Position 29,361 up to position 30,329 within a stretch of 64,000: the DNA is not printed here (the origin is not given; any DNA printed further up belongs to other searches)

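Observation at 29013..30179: Alpha/beta-hydrolase + TPR fusion protein in capsule region 2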

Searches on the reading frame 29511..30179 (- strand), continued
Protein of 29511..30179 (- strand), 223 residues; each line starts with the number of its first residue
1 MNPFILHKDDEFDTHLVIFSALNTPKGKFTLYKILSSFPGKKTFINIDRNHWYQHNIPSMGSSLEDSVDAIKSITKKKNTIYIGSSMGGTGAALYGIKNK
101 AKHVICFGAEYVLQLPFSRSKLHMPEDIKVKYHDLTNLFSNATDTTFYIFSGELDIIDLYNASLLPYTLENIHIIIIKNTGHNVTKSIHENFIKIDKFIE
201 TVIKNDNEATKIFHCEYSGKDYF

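Call 58: find_homologous_proteins(query=A3, max_evalue=0.00001)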
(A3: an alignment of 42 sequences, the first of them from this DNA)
Query A3 (42 sequences) (212 aa, profile of the alignment): 29 proteins with E <= 0.00001 among 2794 candidates.
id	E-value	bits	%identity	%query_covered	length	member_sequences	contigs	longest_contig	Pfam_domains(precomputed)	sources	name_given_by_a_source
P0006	4.1e-68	247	39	91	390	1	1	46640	PF14559.13,PF13431.13,PF13414.13,PF00515.35,PF13424.13,PF13432.13,PF13428.13,PF13181.13,PF07719.24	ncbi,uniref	ncbi:tetratricopeptide repeat protein [Pseudomonas hunanensis]|uniref:tetratricopeptide repeat prote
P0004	1.1e-67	245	40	84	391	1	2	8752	PF14559.13,PF25063.1,PF13431.13,PF13414.13,PF00515.35,PF13424.13,PF13181.13,PF07719.24,PF13374.13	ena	-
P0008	4.2e-66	240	42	100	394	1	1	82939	PF13414.13,PF00515.35,PF13181.13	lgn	-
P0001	1.7e-65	238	100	100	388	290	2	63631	PF00515.35,PF13424.13,PF13181.13,PF07719.24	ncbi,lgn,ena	-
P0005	3.2e-63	231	40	91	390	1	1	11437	PF14559.13,PF13431.13,PF13414.13,PF00515.35,PF13424.13,PF13428.13,PF13181.13,PF07719.24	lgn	-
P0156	7.1e-63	230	38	88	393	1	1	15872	PF14559.13,PF25063.1,PF13431.13,PF00515.35,PF12895.14,PF13424.13,PF13432.13,PF13428.13,PF07719.24,PF13174.13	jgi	jgi:tetratricopeptide (TPR) repeat protein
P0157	1.7e-62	228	37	91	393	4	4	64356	PF14559.13,PF25063.1,PF00515.35,PF13424.13,PF13428.13,PF13181.13,PF07719.24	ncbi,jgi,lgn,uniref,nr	ncbi:tetratricopeptide repeat protein [Pseudomonas sp. V98_8]|jgi:tetratricopeptide (TPR) repeat pro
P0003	1.9e-62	228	45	92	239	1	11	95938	-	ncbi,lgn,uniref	ncbi:hypothetical protein [Aeromonas enteropelogenes]|uniref:hypothetical protein n=1 Tax=Aeromonas 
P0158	2.6e-62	228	38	88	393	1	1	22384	PF14559.13,PF25063.1,PF13431.13,PF00515.35,PF13424.13,PF13432.13,PF13428.13,PF13181.13,PF07719.24,PF13174.13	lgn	-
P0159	7.7e-62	226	40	84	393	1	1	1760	PF14559.13,PF25063.1,PF13431.13,PF00515.35,PF13424.13,PF13432.13,PF13428.13,PF13181.13,PF07719.24,PF13174.13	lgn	-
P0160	4.9e-61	224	39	84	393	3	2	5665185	PF14559.13,PF13431.13,PF13414.13,PF00515.35,PF13424.13,PF13432.13,PF13428.13,PF13181.13,PF07719.24,PF13174.13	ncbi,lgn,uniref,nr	ncbi:Tetratricopeptide repeat protein [compost metagenome]|uniref:tetratricopeptide repeat protein n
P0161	2.0e-60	222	43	94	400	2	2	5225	PF00515.35,PF13424.13,PF13428.13,PF13181.13,PF07719.24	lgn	-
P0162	1.7e-58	215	48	85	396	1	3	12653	PF13431.13,PF13414.13,PF00515.35,PF13424.13,PF13181.13,PF07719.24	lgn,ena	-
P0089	4.3e-58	214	25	92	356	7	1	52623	-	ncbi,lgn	-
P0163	2.2e-55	205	26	92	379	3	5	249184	PF14559.13,PF23914.2,PF13432.13,PF13428.13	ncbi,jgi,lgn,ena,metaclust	metaclust:\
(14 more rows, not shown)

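Call 69: search_dna_similar(query=P0020, collection=phages, mode=protein, max_rows=15)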
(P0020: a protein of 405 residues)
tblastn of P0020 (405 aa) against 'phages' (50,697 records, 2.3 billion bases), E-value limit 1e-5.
Records with a match: 2; places in all: 2; records where one place covers at least 80% of the query: 0.
Best place of each record, by identity: <60% 2.
By first word of the organism name: Synechococcus 2.
By host as written in the record: Synechococcus sp. WH 8102 2.
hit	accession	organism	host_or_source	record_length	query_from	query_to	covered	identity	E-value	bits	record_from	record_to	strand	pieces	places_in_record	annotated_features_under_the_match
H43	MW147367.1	Synechococcus phage S-H9-2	Synechococcus sp. WH 8102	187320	33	159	31%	31.1%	2e-9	66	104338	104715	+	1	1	hypothetical protein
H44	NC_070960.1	Synechococcus phage S-H9-2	Synechococcus sp. WH 8102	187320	33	159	31%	31.1%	2e-9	66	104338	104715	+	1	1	hypothetical protein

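Call 80: find_encoding_contigs(protein=P0028, flank=7000, max_places=1)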
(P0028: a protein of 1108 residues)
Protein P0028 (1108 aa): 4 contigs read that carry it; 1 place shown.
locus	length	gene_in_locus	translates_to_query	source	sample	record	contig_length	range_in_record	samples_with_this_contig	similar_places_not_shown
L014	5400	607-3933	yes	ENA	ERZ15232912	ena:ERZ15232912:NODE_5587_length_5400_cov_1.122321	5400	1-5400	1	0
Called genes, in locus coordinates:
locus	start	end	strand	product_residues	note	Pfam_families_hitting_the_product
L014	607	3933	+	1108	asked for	PF23914:TPR_CcmH_CycH (faint), PF07719:TPR_2 (faint), PF13414:TPR_11 (faint), PF14559:TPR_19 (faint), PF00515:TPR_1 (faint), PF13181:TPR_8 (weak)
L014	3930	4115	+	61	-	-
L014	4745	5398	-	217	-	?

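Call 81: find_encoding_contigs(protein=P0105, flank=7000, max_places=1)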
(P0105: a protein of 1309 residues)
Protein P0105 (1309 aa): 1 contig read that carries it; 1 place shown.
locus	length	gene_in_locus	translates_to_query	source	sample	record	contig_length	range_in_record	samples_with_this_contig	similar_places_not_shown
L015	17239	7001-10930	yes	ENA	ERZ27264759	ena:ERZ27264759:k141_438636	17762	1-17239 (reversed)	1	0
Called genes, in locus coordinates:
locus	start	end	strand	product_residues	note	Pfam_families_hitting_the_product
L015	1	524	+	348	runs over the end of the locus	?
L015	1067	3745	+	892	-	PF00515:TPR_1 (faint), PF07719:TPR_2 (faint), PF13431:TPR_17 (faint), PF13414:TPR_11 (faint), PF00535:Glycos_transf_2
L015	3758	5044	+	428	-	PF13439:Glyco_transf_4, PF13579:Glyco_trans_4_4, PF00534:Glycos_transf_1, PF13692:Glyco_trans_1_4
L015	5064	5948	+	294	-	PF00685:Sulfotransfer_1 (weak), PF13469:Sulfotransfer_3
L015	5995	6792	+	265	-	PF13469:Sulfotransfer_3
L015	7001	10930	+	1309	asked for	PF13181:TPR_8 (faint), PF24575:TPR_Slam (faint), PF08795:DUF1796 (weak), PF00515:TPR_1 (weak), PF13414:TPR_11 (weak), PF13424:TPR_12, PF00515:TPR_1 (weak), PF16822:ALGX, +12 more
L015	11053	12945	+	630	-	PF03193:RsgA_GTPase (faint), PF01926:MMR_HSR1, PF04548:AIG1 (weak), PF10662:PduV-EutP (faint), PF00350:Dynamin_N (weak)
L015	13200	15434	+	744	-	PF04151:PPC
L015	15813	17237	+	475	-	?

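Call 82: find_encoding_contigs(protein=P0075, flank=7000, max_places=1)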
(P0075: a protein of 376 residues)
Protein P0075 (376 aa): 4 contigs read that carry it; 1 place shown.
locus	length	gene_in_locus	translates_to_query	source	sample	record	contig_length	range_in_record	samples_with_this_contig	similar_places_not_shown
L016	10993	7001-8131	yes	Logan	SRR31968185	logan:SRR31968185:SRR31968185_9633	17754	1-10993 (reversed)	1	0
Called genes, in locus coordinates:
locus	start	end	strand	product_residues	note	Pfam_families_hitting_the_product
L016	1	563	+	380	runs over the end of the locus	-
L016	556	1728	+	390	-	PF02563:Poly_export, PF10531:SLBB (weak), PF22461:SLBB_2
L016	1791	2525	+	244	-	PF01061:ABC2_membrane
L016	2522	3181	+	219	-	PF00005:ABC_tran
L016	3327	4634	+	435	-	PF00777:Glyco_transf_29 (faint)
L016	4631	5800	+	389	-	PF04464:Glyphos_transf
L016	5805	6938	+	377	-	PF07719:TPR_2 (faint)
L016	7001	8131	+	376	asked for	PF00515:TPR_1 (faint), PF07719:TPR_2 (faint)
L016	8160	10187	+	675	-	PF05159:Capsule_synth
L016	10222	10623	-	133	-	PF01467:CTP_transf_like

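Call 83: find_encoding_contigs(protein=P0140, flank=7000, max_places=1)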
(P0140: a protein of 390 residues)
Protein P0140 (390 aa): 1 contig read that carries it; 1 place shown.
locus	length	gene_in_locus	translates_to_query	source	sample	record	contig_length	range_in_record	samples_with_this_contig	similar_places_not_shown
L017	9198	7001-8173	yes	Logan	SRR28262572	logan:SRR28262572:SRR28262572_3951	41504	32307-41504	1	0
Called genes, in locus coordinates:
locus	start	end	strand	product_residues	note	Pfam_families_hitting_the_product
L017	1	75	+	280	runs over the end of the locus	PF00793:DAHP_synth_1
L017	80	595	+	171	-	PF00702:Hydrolase (weak), PF08282:Hydrolase_3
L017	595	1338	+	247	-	PF02348:CTP_transf_3, PF12804:NTP_transf_3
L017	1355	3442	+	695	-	PF05159:Capsule_synth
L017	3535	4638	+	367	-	-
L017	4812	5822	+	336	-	-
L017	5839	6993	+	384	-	PF04230:PS_pyruv_trans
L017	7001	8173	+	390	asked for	PF13432:TPR_16 (weak), PF14559:TPR_19 (weak)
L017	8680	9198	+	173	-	?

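Call 91: fold_search(model_id=the predicted structure, library=afdb50)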
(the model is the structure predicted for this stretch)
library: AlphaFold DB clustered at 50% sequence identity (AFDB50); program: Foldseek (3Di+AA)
matches with E <= 10: 2304; with E <= 0.001: 2036
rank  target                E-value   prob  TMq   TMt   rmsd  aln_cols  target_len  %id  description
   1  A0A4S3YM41            3.5e-41  1.00  0.98  0.54   0.8       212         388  100  Uncharacterized protein [Escherichia coli]
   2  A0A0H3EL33            2.5e-21  1.00  0.92  0.51   1.3       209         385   28  TPR repeat-containing protein [Escherichia coli O83:H1 (strain NRG 857C / AIEC)]
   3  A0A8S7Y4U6            2.9e-19  1.00  0.89  0.46   1.6       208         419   31  Tetratricopeptide repeat protein [Escherichia coli]
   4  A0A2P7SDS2            4.3e-19  1.00  0.89  0.46   1.7       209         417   27  Uncharacterized protein [Kumtagia ephedrae]
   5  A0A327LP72            5.5e-19  1.00  0.90  0.48   1.4       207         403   28  Uncharacterized protein
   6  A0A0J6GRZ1            5.5e-19  1.00  0.88  0.50   1.3       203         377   27  Uncharacterized protein [Pseudomonas taetrolens]
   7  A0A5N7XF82            7.1e-19  1.00  0.89  0.18   1.8       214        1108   32  Tetratricopeptide repeat protein
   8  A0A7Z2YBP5            4.5e-18  1.00  0.86  0.48   2.1       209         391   28  Tetratricopeptide repeat protein
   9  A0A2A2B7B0            4.8e-18  1.00  0.88  0.46   1.4       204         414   28  Uncharacterized protein
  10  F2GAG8                9.6e-18  1.00  0.86  0.80   2.6       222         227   29  Alpha/beta hydrolase [Alteromonas mediterranea (strain DSM 17117 / CIP 110805 / LMG 28347 / Deep ecotype)]
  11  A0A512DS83            1.2e-17  1.00  0.88  0.44   1.9       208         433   26  Uncharacterized protein [Skermanella aerolata]
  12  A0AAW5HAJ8            1.7e-17  1.00  0.90  0.51   1.5       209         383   26  Tetratricopeptide repeat protein [Pseudomonas putida]
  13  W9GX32                1.8e-17  1.00  0.88  0.49   1.8       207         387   24  Uncharacterized protein [Skermanella stibiiresistens SB22]
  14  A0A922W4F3            2.8e-17  1.00  0.90  0.51   1.4       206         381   21  Tetratricopeptide repeat protein
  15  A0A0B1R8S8            3.2e-17  1.00  0.87  0.48   2.1       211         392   30  Uncharacterized protein [Pantoea rodasii]
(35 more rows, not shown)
